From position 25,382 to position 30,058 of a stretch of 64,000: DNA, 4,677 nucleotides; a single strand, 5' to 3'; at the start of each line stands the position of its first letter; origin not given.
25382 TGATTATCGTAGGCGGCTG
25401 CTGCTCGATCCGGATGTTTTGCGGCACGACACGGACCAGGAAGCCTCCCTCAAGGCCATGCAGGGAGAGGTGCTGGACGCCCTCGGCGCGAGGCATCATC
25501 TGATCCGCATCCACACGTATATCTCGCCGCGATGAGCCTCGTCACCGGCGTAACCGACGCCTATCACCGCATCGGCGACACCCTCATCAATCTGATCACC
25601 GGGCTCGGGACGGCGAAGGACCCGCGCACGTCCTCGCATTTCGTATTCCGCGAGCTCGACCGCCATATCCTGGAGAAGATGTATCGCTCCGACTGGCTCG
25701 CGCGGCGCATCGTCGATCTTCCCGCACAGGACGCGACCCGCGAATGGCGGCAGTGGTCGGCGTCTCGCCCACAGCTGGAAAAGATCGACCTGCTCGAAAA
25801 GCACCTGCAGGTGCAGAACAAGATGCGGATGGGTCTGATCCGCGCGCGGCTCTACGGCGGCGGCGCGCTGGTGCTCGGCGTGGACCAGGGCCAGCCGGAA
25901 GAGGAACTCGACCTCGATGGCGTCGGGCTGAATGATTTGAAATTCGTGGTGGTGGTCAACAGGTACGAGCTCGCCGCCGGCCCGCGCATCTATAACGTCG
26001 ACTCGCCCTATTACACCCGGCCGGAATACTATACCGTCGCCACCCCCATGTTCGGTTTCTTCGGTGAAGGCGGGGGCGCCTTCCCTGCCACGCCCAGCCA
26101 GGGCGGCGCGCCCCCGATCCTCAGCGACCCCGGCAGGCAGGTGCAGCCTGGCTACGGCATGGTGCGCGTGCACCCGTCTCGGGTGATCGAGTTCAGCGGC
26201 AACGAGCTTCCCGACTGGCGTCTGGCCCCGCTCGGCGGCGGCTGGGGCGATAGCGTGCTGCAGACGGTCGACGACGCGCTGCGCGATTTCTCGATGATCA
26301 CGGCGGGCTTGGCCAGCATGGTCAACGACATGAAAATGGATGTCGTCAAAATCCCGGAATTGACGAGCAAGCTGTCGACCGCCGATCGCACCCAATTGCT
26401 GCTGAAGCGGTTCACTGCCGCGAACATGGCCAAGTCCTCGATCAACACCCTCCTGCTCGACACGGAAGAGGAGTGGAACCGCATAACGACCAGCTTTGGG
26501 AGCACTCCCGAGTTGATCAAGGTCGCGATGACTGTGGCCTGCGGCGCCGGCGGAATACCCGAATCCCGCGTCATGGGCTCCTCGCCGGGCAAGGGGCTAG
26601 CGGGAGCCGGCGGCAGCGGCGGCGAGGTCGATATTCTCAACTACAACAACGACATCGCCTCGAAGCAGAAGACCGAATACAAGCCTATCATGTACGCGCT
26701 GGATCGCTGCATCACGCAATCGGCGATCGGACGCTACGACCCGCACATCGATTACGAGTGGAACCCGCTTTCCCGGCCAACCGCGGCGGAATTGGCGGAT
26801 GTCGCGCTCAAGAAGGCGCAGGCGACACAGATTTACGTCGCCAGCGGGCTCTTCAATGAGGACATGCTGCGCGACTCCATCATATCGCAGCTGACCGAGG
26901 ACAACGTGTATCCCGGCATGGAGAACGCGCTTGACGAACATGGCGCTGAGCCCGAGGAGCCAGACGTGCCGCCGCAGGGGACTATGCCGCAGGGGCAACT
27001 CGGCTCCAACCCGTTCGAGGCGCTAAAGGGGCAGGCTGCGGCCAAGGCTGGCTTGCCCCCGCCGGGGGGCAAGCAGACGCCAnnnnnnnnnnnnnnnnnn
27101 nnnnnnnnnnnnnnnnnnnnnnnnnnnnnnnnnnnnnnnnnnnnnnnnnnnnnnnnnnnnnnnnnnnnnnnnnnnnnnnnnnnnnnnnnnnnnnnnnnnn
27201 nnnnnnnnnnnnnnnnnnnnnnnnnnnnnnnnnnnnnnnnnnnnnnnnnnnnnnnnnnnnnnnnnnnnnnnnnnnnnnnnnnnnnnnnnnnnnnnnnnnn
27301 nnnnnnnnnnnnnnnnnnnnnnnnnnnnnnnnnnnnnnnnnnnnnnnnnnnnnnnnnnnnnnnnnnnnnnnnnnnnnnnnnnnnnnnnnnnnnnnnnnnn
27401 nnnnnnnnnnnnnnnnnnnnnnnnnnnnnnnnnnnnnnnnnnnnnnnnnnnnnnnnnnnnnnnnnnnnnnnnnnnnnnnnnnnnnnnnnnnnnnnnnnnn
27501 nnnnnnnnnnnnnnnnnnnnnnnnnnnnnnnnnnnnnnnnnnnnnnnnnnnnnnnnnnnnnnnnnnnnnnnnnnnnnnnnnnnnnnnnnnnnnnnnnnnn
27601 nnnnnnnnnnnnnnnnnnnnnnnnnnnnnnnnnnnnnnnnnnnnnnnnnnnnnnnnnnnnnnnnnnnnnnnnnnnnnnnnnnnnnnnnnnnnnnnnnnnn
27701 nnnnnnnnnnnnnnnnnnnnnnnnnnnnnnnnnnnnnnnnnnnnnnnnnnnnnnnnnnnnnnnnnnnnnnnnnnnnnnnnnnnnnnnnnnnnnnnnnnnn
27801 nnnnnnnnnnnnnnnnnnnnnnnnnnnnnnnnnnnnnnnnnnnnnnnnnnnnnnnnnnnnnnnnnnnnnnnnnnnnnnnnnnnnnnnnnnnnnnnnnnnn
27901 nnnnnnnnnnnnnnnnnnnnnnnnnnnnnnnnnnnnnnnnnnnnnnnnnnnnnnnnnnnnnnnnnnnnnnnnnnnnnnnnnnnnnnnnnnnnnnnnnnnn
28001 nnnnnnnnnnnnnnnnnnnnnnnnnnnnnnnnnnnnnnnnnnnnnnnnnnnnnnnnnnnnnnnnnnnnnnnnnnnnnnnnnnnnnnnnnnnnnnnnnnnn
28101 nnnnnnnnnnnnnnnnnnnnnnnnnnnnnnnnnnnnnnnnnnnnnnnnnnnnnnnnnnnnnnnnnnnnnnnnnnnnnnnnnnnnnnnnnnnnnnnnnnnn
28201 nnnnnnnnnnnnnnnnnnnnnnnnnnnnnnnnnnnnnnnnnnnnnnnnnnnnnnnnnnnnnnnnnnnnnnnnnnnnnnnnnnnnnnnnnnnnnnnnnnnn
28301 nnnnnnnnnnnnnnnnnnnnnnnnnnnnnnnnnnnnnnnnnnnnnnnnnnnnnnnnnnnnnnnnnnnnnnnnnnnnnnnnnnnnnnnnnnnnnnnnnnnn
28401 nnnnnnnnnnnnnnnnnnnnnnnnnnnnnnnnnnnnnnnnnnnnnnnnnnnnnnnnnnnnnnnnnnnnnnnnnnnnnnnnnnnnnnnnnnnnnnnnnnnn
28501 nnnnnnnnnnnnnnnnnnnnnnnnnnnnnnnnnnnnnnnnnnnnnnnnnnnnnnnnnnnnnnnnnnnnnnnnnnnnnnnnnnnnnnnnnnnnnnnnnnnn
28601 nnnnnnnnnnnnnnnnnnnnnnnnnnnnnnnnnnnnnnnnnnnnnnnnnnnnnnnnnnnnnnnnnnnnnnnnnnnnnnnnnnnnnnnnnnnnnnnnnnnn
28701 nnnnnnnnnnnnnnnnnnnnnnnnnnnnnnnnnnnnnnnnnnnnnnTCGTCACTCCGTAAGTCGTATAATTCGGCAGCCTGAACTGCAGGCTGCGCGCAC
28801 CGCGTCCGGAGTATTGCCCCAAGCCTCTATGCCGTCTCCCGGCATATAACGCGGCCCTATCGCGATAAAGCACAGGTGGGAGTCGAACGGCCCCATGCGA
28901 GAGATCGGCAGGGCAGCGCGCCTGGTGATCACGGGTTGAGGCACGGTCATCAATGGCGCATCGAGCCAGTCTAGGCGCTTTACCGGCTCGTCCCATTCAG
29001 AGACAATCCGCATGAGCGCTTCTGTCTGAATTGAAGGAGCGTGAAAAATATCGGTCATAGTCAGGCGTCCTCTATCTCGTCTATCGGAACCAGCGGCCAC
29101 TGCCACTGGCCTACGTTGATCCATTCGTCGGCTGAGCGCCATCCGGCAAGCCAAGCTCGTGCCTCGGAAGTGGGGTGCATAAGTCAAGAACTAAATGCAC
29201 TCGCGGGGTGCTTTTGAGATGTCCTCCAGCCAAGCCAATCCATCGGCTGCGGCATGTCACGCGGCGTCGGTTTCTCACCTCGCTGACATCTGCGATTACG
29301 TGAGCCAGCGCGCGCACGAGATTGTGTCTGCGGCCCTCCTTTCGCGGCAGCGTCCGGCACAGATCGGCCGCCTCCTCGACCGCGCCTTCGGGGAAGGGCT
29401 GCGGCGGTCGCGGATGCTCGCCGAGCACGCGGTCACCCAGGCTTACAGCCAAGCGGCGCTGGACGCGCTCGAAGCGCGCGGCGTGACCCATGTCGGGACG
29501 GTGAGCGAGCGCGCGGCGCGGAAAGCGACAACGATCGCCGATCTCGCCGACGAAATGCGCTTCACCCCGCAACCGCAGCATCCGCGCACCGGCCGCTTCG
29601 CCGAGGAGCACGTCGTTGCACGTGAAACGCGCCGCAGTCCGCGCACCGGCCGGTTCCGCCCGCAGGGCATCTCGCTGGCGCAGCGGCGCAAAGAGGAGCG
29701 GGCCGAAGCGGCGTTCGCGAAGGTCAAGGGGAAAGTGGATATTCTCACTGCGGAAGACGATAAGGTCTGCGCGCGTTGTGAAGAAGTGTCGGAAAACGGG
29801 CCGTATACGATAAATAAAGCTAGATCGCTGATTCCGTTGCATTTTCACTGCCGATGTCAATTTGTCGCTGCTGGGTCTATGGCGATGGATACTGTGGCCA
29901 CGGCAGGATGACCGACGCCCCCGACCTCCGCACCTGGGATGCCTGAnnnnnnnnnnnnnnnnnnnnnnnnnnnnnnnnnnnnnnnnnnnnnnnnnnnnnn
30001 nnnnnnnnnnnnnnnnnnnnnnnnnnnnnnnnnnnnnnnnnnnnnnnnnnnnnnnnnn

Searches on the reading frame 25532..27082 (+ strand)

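Call 91: search_protein_families(library=pfam, proteins=[window:25532-27082:+], max_evalue=0.001)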
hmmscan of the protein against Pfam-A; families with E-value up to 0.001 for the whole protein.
window:25532-27082:+ (517 aa): 1 family
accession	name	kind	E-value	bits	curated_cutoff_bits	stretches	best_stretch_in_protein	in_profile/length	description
PF06381.16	Phage_portal_3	-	1.5e-77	261.2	33.8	1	47-433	3-356/357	Phage portal protein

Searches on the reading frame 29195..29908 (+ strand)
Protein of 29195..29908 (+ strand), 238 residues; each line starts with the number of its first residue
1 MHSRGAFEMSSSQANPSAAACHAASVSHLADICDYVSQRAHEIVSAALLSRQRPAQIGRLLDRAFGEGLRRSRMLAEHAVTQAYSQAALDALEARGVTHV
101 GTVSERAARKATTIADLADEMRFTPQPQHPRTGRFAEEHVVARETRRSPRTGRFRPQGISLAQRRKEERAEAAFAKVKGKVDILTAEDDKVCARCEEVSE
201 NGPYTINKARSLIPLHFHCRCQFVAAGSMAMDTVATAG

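Call 91: search_protein_families(library=pfam, proteins=[window:29195-29908:+], max_evalue=0.001)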
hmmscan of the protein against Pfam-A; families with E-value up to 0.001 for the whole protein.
window:29195-29908:+ (238 aa): 0 families

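Call 93: search_protein_families(library=phrogs, proteins=[window:29195-29908:+], max_evalue=0.001)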
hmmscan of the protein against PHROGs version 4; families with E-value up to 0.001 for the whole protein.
window:29195-29908:+ (238 aa): 4 families
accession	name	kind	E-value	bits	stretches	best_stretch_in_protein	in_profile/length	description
phrog_115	-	head and packaging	1.2e-05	25.7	1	176-225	266-316/665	minor head protein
phrog_2841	-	head and packaging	0.00024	21.3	1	182-225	260-305/525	minor head protein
phrog_6577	-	unknown function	0.00026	20.4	1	180-229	179-232/1066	-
phrog_758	-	head and packaging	0.00041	20.7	0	165-225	223-289/326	head morphogenesis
